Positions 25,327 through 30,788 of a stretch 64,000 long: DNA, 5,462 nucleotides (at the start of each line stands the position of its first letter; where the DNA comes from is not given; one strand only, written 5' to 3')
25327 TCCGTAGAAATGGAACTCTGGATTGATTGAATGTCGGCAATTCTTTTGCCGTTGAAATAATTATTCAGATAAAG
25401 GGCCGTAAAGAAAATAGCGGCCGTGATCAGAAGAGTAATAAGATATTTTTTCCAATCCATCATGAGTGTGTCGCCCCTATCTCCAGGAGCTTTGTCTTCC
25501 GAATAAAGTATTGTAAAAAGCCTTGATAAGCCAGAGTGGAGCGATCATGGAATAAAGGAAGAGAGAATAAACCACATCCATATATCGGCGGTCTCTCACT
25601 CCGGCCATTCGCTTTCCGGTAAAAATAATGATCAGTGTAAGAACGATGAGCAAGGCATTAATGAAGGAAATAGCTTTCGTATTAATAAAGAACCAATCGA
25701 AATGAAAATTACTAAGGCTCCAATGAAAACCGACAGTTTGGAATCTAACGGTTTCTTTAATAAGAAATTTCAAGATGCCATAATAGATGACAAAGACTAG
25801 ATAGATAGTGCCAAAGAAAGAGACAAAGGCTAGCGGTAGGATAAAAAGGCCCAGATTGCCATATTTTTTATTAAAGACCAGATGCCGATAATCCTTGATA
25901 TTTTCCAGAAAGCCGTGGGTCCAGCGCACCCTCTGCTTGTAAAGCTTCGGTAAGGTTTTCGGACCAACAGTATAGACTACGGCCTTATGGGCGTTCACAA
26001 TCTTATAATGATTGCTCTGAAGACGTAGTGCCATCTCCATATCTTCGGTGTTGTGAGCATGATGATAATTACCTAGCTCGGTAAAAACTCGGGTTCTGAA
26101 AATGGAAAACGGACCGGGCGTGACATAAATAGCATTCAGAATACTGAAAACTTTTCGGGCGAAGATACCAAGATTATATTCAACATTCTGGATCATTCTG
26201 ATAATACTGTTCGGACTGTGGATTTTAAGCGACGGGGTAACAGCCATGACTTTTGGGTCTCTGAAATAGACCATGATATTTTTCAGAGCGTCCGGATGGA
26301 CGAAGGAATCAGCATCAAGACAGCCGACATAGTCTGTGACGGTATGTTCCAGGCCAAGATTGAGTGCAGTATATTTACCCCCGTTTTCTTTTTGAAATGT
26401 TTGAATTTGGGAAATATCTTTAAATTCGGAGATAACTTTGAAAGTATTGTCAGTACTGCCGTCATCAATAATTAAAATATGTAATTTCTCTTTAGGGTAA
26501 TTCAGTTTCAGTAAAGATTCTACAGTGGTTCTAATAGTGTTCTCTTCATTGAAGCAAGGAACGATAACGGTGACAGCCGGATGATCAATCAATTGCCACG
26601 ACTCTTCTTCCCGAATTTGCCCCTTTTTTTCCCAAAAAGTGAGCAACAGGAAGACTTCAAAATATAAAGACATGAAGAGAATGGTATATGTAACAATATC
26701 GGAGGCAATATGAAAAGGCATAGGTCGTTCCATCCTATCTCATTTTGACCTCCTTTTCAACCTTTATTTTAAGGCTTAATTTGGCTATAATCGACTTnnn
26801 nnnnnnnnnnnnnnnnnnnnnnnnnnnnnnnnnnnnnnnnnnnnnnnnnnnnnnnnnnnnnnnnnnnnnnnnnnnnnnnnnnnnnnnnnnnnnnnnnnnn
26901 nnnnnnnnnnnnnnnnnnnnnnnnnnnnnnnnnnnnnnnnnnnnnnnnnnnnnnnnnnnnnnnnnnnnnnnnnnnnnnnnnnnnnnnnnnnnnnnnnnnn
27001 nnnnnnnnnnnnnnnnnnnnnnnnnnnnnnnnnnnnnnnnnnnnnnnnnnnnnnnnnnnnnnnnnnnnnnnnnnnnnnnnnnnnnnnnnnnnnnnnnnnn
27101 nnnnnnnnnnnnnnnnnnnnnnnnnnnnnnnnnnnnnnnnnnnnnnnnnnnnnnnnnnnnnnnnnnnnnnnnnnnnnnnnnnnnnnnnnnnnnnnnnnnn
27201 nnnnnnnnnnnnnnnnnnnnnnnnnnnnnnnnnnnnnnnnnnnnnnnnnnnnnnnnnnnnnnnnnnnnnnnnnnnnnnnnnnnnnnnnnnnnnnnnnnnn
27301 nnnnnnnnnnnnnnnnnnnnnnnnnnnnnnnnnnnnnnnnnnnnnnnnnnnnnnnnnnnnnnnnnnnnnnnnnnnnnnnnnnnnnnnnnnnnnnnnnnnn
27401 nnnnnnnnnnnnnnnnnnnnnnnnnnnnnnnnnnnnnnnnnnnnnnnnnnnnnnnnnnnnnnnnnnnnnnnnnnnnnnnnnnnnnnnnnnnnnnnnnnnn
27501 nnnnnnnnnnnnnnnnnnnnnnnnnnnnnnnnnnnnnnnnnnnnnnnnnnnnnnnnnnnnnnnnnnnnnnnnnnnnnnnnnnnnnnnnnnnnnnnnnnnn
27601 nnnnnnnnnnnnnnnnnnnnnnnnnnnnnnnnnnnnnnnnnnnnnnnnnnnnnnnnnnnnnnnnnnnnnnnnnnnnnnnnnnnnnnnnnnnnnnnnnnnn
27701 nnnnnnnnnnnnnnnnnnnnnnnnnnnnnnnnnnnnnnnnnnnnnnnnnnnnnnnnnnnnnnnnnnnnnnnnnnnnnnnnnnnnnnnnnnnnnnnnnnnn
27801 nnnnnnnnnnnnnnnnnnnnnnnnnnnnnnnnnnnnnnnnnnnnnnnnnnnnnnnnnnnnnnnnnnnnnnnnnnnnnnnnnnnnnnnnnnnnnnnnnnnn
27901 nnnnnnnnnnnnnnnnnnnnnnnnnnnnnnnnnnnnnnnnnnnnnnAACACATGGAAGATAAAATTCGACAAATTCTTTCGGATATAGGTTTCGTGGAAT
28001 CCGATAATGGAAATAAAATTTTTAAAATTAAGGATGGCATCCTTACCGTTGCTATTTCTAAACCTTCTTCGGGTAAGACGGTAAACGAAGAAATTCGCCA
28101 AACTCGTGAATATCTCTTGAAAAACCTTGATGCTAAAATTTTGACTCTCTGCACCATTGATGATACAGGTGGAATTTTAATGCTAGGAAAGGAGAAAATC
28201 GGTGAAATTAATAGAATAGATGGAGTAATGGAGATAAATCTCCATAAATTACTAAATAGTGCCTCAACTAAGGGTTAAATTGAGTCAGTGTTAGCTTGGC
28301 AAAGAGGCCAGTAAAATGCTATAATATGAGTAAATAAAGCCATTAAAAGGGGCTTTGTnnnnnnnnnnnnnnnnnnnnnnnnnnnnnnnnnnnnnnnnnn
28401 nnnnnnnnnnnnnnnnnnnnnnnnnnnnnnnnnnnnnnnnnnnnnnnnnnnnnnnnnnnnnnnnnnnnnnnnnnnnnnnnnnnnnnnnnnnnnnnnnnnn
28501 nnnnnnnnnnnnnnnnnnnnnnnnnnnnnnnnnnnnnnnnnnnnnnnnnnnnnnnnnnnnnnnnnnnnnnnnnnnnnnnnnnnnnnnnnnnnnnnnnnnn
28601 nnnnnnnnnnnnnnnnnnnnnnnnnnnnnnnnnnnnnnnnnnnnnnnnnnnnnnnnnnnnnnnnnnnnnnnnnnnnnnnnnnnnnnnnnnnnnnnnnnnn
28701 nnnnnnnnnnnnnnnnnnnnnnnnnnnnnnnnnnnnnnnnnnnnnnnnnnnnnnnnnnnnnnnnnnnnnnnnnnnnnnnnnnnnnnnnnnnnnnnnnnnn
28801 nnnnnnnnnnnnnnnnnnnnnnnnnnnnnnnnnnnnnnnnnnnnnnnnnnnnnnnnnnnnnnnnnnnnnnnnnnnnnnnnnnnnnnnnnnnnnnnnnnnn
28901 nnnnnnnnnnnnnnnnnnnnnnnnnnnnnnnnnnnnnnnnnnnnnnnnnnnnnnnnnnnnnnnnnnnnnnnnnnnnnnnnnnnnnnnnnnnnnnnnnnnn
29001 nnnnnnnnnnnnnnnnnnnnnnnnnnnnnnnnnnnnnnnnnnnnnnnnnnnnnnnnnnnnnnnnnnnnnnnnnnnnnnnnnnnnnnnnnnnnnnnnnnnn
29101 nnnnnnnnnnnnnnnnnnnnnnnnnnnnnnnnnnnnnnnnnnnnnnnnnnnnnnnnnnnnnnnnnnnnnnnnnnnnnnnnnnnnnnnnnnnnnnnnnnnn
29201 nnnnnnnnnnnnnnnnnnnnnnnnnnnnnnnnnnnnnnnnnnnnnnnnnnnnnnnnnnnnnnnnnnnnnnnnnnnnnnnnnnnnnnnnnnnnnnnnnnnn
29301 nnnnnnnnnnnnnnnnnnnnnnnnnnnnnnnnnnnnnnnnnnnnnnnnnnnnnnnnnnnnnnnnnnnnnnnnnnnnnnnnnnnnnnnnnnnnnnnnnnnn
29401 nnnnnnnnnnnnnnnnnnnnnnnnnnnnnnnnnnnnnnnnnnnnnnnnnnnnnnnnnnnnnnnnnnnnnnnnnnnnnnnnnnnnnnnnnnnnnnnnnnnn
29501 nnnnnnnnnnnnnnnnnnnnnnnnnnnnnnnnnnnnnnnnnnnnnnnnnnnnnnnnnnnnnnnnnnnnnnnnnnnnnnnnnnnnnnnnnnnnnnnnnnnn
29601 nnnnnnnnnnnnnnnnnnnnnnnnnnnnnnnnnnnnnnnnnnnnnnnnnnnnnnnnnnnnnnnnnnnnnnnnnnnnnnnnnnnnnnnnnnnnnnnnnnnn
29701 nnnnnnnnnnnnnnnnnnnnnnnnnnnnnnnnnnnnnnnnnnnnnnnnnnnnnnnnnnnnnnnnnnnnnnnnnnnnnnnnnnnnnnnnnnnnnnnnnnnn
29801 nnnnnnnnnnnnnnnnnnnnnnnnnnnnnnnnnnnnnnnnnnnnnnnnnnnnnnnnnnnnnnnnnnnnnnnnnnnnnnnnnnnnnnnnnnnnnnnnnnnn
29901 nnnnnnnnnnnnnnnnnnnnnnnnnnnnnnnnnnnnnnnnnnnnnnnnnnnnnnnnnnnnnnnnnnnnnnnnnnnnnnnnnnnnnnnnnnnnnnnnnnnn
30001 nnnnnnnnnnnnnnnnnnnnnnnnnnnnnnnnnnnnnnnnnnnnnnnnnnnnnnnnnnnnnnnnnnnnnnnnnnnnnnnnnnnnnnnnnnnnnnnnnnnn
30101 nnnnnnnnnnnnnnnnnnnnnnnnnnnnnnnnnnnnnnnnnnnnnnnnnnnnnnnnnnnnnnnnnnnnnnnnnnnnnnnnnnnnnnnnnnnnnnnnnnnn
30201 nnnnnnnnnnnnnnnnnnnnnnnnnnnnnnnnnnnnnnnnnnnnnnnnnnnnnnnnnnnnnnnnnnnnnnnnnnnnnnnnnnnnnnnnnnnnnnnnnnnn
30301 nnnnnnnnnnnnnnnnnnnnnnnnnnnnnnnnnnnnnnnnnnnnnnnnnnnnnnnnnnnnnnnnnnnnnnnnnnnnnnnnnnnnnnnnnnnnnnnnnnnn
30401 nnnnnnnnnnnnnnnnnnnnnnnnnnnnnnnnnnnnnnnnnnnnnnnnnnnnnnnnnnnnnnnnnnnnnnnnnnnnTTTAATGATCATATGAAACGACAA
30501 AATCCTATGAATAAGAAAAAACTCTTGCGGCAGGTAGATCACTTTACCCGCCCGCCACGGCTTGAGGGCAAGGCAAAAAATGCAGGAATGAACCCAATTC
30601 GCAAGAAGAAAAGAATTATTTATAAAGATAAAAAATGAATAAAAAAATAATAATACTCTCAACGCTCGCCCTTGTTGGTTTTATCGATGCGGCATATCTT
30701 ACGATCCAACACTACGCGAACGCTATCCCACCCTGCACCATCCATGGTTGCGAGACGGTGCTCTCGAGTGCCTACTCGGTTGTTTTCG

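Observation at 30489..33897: Compact flavin-based extracytosolic electron-transfer module: basic peptide, VKOR, secreted FMN-binding protein, ApbE, membrane FNR-like reductase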

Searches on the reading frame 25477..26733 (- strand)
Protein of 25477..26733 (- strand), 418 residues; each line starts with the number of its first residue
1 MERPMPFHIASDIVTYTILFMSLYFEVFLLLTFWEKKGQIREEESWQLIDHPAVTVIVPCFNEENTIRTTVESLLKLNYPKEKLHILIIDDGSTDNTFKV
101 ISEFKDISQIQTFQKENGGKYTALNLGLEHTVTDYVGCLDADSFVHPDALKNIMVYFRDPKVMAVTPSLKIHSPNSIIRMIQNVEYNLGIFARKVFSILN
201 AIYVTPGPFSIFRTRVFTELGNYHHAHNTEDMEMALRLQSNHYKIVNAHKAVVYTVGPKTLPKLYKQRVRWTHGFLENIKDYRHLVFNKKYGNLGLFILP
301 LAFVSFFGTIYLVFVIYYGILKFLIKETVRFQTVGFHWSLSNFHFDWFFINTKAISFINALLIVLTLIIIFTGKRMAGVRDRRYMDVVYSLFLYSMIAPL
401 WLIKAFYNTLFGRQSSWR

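Call 57: search_protein_families(library=pfam, proteins=[window:25477-26733:-], max_evalue=0.001)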
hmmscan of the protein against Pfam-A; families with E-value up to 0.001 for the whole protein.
window:25477-26733:- (418 aa): 7 families
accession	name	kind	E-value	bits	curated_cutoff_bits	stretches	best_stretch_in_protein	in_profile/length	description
PF13641.12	Glyco_tranf_2_3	-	2.6e-31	109.9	27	1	52-274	1-230/230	Glycosyltransferase like family 2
PF00535.33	Glycos_transf_2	-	4.1e-31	108.6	23.3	1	55-220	1-167/168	Glycosyl transferase family 2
PF13632.12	Glyco_trans_2_3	-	5.4e-22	79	27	1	136-321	2-192/198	Glycosyl transferase family group 2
PF03142.21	Chitin_synth_2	-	3.4e-15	56.1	27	1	126-218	195-290/527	Chitin synthase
PF10111.15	Glyco_tranf_2_2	-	8.2e-14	52.2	27.3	1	55-254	1-215/276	Glycosyltransferase like family 2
PF13506.12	Glyco_transf_21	-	1.8e-09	37.7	21.7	1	120-272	18-173/174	Glycosyl transferase family 21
PF13704.12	Glyco_tranf_2_4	-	0.00012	22.9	27.5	1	62-148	2-87/98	Glycosyl transferase family 2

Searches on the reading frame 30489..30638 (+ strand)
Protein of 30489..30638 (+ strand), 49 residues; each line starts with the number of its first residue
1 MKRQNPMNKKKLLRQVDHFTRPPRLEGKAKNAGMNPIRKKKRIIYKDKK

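Call 3: search_protein_families(library=pfam, proteins=[window:30489-30638:+], max_evalue=0.01)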
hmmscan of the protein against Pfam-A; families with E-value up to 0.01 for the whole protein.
window:30489-30638:+ (49 aa): 0 families

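Call 4: search_protein_families(library=ncbifam, proteins=[window:30489-30638:+], max_evalue=0.01)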
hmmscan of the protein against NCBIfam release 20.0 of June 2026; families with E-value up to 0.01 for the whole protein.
window:30489-30638:+ (49 aa): 1 family
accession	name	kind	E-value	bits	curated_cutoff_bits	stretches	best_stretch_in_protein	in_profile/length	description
NF053549.1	FtsL_Actino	equivalog_domain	0.0021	17.9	55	1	9-39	46-76/83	cell division protein FtsL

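Call 39: list_cluster_members(proteins=[window:30489-30635:+, window:30635-31051:+, window:31099-31626:+, window:31631-32374:+, P0001, window:33969-34679:+])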
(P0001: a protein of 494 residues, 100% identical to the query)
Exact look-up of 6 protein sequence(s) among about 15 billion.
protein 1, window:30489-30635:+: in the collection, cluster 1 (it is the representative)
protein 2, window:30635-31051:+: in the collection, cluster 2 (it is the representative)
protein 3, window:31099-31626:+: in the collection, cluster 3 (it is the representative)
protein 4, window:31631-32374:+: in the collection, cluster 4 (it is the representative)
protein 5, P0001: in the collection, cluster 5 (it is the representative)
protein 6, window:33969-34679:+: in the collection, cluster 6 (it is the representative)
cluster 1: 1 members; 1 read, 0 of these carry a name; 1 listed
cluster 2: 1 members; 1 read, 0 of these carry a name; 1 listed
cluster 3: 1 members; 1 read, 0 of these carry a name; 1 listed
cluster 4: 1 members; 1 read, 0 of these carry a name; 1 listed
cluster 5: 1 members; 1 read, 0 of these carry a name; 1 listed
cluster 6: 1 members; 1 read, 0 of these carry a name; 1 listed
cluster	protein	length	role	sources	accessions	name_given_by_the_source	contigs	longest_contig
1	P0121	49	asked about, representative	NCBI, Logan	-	-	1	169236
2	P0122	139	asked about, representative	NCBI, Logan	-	-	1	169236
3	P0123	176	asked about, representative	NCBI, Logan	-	-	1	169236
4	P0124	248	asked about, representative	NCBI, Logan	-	-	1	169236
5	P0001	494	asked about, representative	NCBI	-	-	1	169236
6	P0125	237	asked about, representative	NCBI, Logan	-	-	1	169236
